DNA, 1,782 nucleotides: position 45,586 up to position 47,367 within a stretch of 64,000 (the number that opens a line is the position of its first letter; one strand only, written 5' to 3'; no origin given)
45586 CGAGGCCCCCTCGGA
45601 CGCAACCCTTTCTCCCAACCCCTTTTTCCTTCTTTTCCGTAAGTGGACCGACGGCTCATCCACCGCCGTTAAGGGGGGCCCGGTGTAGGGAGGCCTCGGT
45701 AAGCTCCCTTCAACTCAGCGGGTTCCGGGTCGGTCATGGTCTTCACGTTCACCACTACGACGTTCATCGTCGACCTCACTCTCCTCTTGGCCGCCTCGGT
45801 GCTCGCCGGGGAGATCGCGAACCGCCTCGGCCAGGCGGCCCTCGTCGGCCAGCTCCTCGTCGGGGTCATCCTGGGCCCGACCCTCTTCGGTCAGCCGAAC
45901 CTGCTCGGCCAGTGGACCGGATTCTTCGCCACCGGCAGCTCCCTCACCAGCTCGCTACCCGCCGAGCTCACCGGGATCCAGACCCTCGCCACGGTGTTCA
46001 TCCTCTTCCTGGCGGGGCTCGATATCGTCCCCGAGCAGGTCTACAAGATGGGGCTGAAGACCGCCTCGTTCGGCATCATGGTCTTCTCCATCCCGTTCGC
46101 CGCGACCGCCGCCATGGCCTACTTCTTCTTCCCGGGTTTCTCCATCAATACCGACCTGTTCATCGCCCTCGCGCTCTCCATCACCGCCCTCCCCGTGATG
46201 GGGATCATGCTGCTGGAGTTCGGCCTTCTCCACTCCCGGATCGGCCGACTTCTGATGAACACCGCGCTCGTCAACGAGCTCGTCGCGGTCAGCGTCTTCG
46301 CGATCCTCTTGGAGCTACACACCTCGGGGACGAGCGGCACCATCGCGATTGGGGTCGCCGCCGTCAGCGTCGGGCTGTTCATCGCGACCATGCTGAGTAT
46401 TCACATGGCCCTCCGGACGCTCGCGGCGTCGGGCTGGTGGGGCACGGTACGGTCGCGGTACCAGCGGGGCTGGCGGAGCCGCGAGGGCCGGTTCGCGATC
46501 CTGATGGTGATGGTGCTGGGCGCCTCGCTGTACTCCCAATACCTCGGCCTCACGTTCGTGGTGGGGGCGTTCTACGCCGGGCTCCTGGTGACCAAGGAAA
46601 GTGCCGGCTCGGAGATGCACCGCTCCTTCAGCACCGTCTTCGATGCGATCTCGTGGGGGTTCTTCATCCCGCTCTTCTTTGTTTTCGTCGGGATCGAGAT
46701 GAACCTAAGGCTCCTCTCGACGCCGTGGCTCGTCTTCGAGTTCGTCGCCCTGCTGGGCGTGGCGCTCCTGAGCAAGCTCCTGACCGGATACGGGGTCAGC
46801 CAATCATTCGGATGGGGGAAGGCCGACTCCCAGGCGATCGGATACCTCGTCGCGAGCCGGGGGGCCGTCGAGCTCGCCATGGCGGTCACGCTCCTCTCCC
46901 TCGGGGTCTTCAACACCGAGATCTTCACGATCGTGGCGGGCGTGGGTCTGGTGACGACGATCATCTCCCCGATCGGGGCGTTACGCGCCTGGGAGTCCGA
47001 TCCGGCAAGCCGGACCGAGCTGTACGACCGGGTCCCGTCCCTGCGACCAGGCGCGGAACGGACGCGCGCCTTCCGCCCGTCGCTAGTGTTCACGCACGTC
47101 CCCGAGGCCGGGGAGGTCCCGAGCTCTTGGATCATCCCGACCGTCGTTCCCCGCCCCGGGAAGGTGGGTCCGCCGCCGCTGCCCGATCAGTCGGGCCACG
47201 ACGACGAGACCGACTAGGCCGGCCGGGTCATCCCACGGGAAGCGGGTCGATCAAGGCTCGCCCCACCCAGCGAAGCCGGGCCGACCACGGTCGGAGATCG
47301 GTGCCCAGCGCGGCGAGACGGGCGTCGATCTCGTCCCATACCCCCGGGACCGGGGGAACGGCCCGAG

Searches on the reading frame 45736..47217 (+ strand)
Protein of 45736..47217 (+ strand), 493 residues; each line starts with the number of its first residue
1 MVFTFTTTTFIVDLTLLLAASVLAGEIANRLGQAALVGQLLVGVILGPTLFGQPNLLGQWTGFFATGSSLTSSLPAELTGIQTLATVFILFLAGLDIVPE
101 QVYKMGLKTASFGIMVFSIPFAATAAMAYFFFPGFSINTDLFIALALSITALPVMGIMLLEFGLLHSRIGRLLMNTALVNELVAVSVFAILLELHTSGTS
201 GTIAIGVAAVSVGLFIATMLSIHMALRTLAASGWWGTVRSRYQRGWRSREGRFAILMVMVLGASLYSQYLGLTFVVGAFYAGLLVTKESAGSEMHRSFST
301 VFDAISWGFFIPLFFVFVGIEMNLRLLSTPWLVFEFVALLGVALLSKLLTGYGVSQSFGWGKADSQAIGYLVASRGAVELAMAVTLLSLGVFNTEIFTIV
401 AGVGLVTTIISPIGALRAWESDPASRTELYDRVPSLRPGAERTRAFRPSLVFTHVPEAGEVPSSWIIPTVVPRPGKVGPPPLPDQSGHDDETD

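Call 57: search_protein_families(library=pfam, proteins=[window:45736-47217:+], max_evalue=0.00001)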
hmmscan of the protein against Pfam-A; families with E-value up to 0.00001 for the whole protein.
window:45736-47217:+ (493 aa): 1 family
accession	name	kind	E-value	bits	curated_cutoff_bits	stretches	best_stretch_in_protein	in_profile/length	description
PF00999.27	Na_H_Exchanger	-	2.4e-46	158.7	26.2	1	21-413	5-372/375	Sodium/hydrogen exchanger, transmembrane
